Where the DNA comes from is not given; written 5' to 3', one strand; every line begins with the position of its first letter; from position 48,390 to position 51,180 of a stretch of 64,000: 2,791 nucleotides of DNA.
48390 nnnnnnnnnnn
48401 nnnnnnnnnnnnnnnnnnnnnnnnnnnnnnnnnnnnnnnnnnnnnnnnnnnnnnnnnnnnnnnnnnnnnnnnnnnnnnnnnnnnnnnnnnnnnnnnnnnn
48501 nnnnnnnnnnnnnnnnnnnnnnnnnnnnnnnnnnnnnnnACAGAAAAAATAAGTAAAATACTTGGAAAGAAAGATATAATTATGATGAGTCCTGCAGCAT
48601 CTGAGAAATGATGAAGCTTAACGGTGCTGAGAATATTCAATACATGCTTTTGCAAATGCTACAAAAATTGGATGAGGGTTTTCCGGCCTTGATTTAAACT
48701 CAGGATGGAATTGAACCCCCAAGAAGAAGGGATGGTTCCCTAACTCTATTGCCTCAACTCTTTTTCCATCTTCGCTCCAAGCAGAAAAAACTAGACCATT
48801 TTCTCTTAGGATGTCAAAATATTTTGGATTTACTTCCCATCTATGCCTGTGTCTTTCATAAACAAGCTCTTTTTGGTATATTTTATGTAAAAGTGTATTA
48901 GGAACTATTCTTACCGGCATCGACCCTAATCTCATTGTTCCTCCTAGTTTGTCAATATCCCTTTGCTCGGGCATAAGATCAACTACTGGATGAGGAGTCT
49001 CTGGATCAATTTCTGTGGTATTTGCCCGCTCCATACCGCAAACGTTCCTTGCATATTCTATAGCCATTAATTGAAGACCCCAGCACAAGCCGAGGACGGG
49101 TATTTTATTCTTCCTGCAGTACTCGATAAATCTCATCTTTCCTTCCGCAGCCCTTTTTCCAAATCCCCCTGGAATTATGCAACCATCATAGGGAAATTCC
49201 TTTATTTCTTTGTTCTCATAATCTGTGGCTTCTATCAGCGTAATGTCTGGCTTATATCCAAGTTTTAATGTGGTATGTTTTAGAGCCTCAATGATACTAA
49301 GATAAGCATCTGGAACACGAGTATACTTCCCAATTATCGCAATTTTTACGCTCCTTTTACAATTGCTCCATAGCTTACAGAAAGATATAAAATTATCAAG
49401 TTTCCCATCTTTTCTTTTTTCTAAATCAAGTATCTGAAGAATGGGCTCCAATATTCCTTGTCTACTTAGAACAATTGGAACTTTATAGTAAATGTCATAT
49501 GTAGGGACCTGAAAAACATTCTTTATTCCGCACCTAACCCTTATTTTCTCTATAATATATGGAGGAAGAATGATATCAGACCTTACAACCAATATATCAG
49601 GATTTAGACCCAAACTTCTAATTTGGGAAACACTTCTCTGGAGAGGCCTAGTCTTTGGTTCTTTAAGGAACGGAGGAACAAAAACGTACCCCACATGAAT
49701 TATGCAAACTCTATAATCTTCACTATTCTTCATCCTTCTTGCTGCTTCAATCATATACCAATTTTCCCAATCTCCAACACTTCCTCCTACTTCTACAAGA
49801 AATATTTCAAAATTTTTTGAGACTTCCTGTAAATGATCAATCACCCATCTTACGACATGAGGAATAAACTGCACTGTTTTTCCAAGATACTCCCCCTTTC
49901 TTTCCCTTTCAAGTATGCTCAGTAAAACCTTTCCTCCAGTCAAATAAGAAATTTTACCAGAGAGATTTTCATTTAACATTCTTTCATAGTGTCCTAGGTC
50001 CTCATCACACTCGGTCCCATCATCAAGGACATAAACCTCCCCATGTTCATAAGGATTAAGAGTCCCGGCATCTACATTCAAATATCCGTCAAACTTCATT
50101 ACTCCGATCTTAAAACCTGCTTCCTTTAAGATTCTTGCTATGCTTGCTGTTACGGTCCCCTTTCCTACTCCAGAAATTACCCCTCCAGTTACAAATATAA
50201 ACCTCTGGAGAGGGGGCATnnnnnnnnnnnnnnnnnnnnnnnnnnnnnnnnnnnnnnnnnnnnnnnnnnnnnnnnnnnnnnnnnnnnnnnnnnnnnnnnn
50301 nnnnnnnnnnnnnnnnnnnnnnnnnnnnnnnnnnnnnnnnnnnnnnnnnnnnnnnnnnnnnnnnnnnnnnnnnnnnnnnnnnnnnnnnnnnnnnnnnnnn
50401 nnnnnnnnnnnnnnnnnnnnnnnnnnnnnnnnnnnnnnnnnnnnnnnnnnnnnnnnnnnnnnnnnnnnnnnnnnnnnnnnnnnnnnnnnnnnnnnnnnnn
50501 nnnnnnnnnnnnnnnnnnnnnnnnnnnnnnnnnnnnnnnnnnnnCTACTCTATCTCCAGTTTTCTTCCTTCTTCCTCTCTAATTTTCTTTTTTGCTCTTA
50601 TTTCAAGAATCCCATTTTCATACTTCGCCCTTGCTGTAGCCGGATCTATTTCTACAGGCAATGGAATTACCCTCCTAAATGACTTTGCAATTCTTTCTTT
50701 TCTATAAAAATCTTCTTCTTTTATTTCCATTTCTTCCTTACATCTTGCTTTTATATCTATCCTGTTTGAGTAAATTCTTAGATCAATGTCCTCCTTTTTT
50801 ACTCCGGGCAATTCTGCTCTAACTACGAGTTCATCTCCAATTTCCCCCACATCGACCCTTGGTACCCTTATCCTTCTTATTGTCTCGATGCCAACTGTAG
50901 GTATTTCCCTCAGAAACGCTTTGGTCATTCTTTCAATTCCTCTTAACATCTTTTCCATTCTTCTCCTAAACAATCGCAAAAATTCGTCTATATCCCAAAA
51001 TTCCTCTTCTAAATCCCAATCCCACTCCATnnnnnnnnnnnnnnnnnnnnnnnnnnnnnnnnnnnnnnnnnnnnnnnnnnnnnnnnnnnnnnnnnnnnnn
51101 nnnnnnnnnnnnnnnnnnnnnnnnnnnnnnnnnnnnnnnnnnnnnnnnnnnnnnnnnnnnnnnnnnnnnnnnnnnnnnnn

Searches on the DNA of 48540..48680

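Call 65: search_rna_families(source=window, start=48540, end=48680, threshold=evalue, max_evalue=1)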
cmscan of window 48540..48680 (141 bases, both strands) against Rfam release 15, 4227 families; matches with E-value up to 1: 14.
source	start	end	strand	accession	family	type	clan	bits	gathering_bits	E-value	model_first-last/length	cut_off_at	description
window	48579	48633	+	RF00095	snoPyro_CD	Gene; snRNA; snoRNA; CD-box;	CL00132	38.4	45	4.4e-07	1-58/58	no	Pyrococcus C/D box small nucleolar RNA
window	48579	48631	+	RF01304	sR5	Gene; snRNA; snoRNA; CD-box;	-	32.1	40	3e-06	1-53/53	no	Small nucleolar RNA sR5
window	48578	48632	+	RF01139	sR2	Gene; snRNA; snoRNA; CD-box;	-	28.3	42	6.3e-05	1-57/57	no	Small nucleolar RNA sR2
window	48582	48632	+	RF01152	sR1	Gene; snRNA; snoRNA; CD-box;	-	27.2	45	1.5e-05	5-57/57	no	Small nucleolar RNA sR1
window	48578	48632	+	RF01312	sR9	Gene; snRNA; snoRNA; CD-box;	-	24.8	36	0.0023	1-55/55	no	Small nucleolar RNA sR9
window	48580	48632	+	RF01138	sR23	Gene; snRNA; snoRNA; CD-box;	-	21.8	45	0.0008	1-54/54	no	Small nucleolar RNA sR23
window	48578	48632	+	RF01123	sR35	Gene; snRNA; snoRNA; CD-box;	-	20.1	60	0.0028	1-57/57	no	Small nucleolar RNA sR35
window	48571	48637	+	RF00284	SNORD74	Gene; snRNA; snoRNA; CD-box;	CL00069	19.9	41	0.018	1-80/80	no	Small nucleolar RNA SNORD74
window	48596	48660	+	RF00574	SNORD69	Gene; snRNA; snoRNA; CD-box;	-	18.9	37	0.29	1-77/77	no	Small nucleolar RNA SNORD69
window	48578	48632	+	RF01310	sR7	Gene; snRNA; snoRNA; CD-box;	-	16.8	37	0.056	1-57/57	no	Small nucleolar RNA sR7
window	48578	48632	+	RF01133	sR3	Gene; snRNA; snoRNA; CD-box;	-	15.8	41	0.03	1-55/55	no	Small nucleolar RNA sR3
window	48580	48631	+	RF01147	sR12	Gene; snRNA; snoRNA; CD-box;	-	15.5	38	0.22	1-52/52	no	Small nucleolar RNA sR12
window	48578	48631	+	RF01150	sR11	Gene; snRNA; snoRNA; CD-box;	-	14.6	39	0.93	1-57/57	no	Small nucleolar RNA sR11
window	48578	48632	+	RF01136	sR28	Gene; snRNA; snoRNA; CD-box;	-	12.2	39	0.32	1-55/55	no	Small nucleolar RNA sR28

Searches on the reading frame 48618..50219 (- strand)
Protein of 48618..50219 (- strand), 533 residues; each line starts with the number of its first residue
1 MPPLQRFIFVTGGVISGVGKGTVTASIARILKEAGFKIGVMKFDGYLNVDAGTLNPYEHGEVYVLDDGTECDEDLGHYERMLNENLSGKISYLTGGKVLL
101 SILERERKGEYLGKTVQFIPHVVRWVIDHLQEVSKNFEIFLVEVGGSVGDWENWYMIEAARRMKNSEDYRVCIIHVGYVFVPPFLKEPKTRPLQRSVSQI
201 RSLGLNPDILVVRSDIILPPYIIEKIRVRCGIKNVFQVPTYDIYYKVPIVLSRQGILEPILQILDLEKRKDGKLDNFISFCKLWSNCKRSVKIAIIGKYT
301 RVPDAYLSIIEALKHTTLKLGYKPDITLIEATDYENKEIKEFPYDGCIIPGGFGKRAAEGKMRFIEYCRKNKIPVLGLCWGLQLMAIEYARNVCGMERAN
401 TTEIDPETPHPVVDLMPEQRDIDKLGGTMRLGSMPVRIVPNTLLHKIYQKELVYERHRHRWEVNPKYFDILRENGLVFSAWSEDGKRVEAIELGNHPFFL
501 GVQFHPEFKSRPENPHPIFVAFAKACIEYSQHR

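Call 16: search_protein_families(library=pfam, proteins=[window:48618-50219:-], max_evalue=0.00001)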
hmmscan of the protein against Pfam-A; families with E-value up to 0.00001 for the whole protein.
window:48618-50219:- (533 aa): 3 families
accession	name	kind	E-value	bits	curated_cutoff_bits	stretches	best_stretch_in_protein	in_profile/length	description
PF06418.20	CTP_synth_N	-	2.1e-88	296.6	26.1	1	6-266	1-265/265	CTP synthase N-terminus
PF00117.34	GATase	-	4.5e-40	137.8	22.8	1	302-524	2-189/190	Glutamine amidotransferase class-I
PF07722.19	Peptidase_C26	-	1.1e-11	45.4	20.5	1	361-507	94-219/219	Peptidase C26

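Call 17: find_encoding_contigs(protein=window:48618-50219:-, flank=2000, max_places=3)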
Protein window:48618-50219:- (533 aa): 4 contigs read that carry it; 1 place shown.
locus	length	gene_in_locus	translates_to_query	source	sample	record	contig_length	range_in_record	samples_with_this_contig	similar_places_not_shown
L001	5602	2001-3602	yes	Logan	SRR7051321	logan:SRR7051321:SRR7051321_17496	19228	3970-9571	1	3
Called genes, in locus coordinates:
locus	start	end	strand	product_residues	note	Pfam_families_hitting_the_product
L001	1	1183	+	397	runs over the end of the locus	-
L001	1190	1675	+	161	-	PF00011:HSP20, PF17886:ArsA_HSP20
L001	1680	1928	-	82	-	-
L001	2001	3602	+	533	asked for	PF06418:CTP_synth_N, PF00117:GATase, PF07722:Peptidase_C26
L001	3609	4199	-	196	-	-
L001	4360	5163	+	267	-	-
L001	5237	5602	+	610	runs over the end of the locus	PF02934:GatB_N, PF02938:GAD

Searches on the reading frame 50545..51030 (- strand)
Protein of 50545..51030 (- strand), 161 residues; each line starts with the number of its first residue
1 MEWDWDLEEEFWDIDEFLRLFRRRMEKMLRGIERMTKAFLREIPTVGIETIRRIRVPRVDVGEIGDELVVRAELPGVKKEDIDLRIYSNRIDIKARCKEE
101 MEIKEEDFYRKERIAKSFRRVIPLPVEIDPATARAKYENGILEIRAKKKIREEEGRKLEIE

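Call 39: search_protein_families(library=pfam, proteins=[window:50545-51030:-], max_evalue=0.001)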
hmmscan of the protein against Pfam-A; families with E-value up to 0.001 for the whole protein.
window:50545-51030:- (161 aa): 2 families
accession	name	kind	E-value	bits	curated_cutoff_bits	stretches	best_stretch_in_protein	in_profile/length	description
PF00011.27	HSP20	-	2.7e-17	63.2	20.8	1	66-160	7-101/102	Hsp20/alpha crystallin family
PF17886.7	ArsA_HSP20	-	1.9e-09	37.4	22.5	1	66-145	2-62/63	HSP20-like domain found in ArsA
